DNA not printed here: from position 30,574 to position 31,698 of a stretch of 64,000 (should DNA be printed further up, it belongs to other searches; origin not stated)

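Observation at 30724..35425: etfB-etfA-EMO cluster extended by a membrane-anchored heptaheme cytochrome c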

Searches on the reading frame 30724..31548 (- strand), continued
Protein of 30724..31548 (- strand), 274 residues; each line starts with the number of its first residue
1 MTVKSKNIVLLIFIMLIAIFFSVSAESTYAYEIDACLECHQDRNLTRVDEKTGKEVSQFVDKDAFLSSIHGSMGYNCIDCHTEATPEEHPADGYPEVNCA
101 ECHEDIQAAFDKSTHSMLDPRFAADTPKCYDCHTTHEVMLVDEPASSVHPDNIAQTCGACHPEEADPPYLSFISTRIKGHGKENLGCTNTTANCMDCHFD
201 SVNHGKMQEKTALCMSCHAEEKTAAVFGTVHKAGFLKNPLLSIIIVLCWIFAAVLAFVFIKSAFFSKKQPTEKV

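Call 81: predict_structure(alignment_id=A3)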
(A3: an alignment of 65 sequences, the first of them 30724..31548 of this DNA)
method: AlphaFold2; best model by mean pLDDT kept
length: 274 residues; sequences in the alignment: 65
mean_pLDDT: 71.2   pTM: 0.57
mean pLDDT of the five models: 71.2, 70.1, 67.7, 62.8, 57.5
residues with pLDDT >= 90: 32; 70-90: 136; 50-70: 48; < 50: 58
segments of 3 or more residues with pLDDT < 50: 1-3, 168-191, 205-208, 210-235
pLDDT, mean of each block of 10 residues (from residue 1): 68 91 64 80 88 87 91 86 81 81 86 75 75 85 84 79 57 39 41 56 51 44 41 53 83 91 71 58
secondary structure, 60 per line:
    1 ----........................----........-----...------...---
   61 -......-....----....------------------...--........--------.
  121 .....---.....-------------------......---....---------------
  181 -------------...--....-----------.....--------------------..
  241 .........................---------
elements in order: H5-28 H33-40 E46-48 E55-57 H62-67 H69-72 H77-80 H104-111 H120-125 H129-133 H153-158 H162-165 H199-202 H214-218 H239-265

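Call 85: fold_search(model_id=the predicted structure, library=pdb)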
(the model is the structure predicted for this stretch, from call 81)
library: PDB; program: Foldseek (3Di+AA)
matches with E <= 10: 10; with E <= 0.001: 0
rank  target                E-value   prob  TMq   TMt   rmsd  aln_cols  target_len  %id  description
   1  6r2q_A                6.1e-02  0.95  0.36  0.37   9.1       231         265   20  Structure of the Mtr complex (released 2020-04-22)
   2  3ubr_A                2.7e+00  0.03  0.13  0.09  17.2       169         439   20  Laue structure of Shewanella oneidensis cytochrome-c Nitrite Reductase (released 2012-04-25)
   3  1oah_B                3.3e+00  0.06  0.12  0.07  16.0       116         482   16  Cytochrome c Nitrite Reductase from Desulfovibrio desulfuricans ATCC 27774: The relevance of the two calcium sites in  (released 2003-05-08)
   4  1oah_A                4.4e+00  0.03  0.13  0.08  19.2       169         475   16  Cytochrome c Nitrite Reductase from Desulfovibrio desulfuricans ATCC 27774: The relevance of the two calcium sites in  (released 2003-05-08)
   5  1fs7                  5.5e+00  0.02  0.13  0.09  16.9       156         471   20  CYTOCHROME C NITRITE REDUCTASE FROM WOLINELLA SUCCINOGENES (released 2001-01-17)
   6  4rkn_B                6.5e+00  0.12  0.18  0.08   3.8        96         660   16  Wolinella succinogenes octaheme sulfite reductase MccA, form II (released 2015-02-04)
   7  5glh_A                7.7e+00  0.01  0.11  0.08  15.5       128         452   15  Human endothelin receptor type-B in complex with ET-1 (released 2016-09-07)
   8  6wmi_A                8.6e+00  0.01  0.11  0.16  15.3       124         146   11  ZNF410 zinc fingers 1-5 with 17 mer blunt DNA Oligonucleotide (released 2020-12-09)
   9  2j7a_B                9.1e+00  0.04  0.11  0.06   7.7        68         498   18  Crystal structure of cytochrome c nitrite reductase NrfHA complex from Desulfovibrio vulgaris (released 2006-12-06)
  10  2xaw_A                9.6e+00  0.01  0.10  0.05  13.4        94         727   16  Ribonucleotide reductase Y730NO2Y and Y731F modified R1 subunit of E. coli (released 2010-04-14)

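Call 87: search_protein_representatives(alignment_id=A3)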
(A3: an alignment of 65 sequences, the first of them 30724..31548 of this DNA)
Query: 65 sequences, 294 profile positions. Proteins with E-value up to 0.001 (for the whole library): 5978; up to 1e-10: 3337; up to 1e-30: 762. The best 150 are listed.
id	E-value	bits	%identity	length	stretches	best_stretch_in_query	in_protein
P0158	8.1e-143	491.2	-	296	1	1-290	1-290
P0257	3.3e-128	443.2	-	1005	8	14-167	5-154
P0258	3.5e-111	387.3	-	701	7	24-167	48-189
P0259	2.0e-109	381.5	-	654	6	10-178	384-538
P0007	3.2e-99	348.0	-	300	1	4-287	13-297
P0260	5.5e-95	334.2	-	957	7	27-168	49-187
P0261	4.3e-94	331.2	-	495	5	13-173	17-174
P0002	7.3e-90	317.4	-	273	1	6-280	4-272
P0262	1.0e-88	313.6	-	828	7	15-169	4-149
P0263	4.7e-88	311.4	-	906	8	29-169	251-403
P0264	9.2e-87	307.2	-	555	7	13-166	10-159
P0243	3.3e-86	305.3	-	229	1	6-187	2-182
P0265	1.3e-85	303.4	-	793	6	14-166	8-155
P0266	2.5e-85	302.5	-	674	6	16-172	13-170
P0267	2.1e-84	299.4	-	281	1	14-280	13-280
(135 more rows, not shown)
